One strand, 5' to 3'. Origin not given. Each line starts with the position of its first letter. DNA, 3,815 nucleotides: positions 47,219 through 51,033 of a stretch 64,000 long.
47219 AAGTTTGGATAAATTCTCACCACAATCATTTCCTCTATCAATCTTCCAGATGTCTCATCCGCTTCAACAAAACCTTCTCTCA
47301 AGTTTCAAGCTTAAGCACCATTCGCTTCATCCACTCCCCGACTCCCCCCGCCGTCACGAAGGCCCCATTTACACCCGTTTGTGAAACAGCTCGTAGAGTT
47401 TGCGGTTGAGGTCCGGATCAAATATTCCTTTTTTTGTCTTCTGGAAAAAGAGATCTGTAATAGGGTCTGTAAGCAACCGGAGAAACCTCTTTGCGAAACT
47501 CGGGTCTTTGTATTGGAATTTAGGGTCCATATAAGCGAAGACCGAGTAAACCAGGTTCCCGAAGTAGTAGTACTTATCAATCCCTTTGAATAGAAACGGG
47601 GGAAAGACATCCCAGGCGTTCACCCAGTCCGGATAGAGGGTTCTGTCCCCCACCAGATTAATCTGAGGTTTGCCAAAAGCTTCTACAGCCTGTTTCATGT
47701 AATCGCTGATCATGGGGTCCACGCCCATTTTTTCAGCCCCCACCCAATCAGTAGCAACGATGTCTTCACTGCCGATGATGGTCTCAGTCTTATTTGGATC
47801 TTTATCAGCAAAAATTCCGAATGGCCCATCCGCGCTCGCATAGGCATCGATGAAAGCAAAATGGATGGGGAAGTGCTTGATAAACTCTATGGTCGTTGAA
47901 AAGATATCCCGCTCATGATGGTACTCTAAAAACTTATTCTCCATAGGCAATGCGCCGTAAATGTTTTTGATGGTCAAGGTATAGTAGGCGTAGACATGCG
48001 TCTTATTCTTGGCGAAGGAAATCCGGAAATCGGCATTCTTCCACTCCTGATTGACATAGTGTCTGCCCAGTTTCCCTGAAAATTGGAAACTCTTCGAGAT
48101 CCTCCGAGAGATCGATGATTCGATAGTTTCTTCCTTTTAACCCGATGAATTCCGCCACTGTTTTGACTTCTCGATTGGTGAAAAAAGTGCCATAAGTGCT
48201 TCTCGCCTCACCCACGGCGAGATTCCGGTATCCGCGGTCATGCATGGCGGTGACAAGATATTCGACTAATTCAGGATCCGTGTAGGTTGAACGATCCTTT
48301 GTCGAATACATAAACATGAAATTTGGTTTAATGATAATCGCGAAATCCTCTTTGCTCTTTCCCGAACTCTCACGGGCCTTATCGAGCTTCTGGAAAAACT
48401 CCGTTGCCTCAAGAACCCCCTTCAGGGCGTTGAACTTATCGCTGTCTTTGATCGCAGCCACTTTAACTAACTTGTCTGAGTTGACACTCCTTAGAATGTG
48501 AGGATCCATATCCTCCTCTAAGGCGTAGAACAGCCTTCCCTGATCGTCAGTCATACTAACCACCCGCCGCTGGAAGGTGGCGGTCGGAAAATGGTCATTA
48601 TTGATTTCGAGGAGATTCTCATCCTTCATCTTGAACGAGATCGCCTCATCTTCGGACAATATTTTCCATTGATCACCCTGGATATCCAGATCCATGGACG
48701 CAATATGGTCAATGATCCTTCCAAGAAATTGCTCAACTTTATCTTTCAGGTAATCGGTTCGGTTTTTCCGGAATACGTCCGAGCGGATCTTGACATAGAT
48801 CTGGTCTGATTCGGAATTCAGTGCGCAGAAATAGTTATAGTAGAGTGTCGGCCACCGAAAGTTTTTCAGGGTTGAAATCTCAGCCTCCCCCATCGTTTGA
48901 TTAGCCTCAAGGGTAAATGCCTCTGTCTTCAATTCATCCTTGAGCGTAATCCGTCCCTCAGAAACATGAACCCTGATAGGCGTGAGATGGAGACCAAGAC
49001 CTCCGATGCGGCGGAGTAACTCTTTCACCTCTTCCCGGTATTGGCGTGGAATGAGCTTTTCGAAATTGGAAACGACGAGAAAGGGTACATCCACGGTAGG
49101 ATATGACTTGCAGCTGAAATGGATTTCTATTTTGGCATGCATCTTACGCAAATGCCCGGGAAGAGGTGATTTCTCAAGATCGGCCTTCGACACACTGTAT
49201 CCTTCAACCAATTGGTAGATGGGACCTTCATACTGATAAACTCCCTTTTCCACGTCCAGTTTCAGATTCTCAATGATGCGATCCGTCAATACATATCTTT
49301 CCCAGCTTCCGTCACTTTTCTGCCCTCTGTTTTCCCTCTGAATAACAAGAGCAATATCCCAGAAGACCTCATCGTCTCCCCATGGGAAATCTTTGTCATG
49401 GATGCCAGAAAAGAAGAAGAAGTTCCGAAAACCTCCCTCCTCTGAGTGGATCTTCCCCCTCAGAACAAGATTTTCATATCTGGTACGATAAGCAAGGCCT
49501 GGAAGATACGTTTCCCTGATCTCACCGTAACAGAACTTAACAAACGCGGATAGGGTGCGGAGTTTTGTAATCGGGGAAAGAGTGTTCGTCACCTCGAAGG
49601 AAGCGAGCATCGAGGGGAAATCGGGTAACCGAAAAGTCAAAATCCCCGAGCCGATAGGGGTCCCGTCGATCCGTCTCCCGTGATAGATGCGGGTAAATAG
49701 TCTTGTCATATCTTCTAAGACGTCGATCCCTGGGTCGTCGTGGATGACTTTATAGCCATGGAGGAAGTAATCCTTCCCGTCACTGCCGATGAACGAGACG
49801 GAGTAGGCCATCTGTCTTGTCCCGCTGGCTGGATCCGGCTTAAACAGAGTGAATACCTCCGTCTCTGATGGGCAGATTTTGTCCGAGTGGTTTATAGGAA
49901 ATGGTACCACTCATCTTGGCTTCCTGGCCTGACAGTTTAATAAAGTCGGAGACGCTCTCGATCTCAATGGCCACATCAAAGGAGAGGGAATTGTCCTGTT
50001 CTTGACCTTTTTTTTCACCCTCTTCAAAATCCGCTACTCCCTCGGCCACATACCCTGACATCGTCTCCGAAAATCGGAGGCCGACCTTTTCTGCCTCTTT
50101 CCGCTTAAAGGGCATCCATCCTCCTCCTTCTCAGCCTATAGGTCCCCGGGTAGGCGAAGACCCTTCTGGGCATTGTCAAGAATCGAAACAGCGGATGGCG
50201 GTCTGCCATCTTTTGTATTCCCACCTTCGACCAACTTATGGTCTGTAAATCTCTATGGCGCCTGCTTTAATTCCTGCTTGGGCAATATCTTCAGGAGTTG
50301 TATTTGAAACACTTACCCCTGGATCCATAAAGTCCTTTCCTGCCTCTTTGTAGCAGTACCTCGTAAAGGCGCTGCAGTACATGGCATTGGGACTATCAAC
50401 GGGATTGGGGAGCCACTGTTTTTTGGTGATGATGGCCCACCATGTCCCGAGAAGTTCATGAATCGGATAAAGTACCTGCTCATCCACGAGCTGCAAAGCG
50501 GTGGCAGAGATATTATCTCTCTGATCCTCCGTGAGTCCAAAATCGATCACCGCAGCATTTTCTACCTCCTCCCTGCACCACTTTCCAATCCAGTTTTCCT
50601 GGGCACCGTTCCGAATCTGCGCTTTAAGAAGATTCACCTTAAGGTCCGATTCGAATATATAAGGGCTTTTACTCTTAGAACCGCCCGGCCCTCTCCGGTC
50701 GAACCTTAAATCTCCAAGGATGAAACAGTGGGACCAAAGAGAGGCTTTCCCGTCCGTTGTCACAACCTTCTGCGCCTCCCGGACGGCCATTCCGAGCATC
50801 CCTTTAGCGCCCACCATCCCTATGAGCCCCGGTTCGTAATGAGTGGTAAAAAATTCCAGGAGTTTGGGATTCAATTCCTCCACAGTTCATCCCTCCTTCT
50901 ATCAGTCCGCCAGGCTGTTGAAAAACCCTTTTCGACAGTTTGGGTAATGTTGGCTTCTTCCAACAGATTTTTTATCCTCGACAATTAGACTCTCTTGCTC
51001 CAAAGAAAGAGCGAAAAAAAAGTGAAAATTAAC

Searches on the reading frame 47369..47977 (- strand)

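Call 40: search_protein_families(library=pfam, proteins=[window:47369-47977:-], max_evalue=1)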
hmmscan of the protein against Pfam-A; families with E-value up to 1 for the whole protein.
window:47369-47977:- (202 aa): 1 family
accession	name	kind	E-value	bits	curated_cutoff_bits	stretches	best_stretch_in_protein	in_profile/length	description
PF04015.17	DUF362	-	1.5e-05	25.6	24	1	2-81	119-199/200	Domain of unknown function (DUF362)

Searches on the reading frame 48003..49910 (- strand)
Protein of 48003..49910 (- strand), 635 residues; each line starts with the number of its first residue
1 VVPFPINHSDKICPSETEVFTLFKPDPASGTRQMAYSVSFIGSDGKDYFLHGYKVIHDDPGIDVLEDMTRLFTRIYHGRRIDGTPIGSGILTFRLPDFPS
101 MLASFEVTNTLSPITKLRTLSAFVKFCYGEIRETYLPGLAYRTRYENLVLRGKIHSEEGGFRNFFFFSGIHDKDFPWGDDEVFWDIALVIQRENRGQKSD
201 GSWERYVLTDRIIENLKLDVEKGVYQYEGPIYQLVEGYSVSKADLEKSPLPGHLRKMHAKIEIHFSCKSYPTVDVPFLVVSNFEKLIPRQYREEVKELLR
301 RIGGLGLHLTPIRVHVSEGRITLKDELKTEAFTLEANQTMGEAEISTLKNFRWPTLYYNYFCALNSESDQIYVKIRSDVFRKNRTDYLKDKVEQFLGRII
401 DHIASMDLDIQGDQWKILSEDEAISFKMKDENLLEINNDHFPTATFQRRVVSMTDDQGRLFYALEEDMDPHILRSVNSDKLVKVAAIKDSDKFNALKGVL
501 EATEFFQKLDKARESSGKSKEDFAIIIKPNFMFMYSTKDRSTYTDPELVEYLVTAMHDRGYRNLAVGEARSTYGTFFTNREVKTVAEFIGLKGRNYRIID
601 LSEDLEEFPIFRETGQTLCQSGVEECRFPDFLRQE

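Call 40: search_protein_families(library=pfam, proteins=[window:48003-49910:-], max_evalue=1)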
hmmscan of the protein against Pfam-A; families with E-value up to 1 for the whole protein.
window:48003-49910:- (635 aa): 1 family
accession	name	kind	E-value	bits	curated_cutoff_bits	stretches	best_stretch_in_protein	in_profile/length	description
PF04015.17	DUF362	-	0.0033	17.9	24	1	525-590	1-58/200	Domain of unknown function (DUF362)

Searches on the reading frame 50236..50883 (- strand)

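Call 40: search_protein_families(library=pfam, proteins=[window:50236-50883:-], max_evalue=1)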
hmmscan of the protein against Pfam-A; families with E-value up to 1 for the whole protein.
window:50236-50883:- (215 aa): 2 families
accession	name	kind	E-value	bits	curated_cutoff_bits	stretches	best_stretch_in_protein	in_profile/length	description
PF25309.1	ELLD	-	0.043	14.2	27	1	147-196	72-124/175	Endolysin-like domain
PF13712.12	Glyco_tranf_2_5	-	0.092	12.9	27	1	6-30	73-97/210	Glycosyltransferase like family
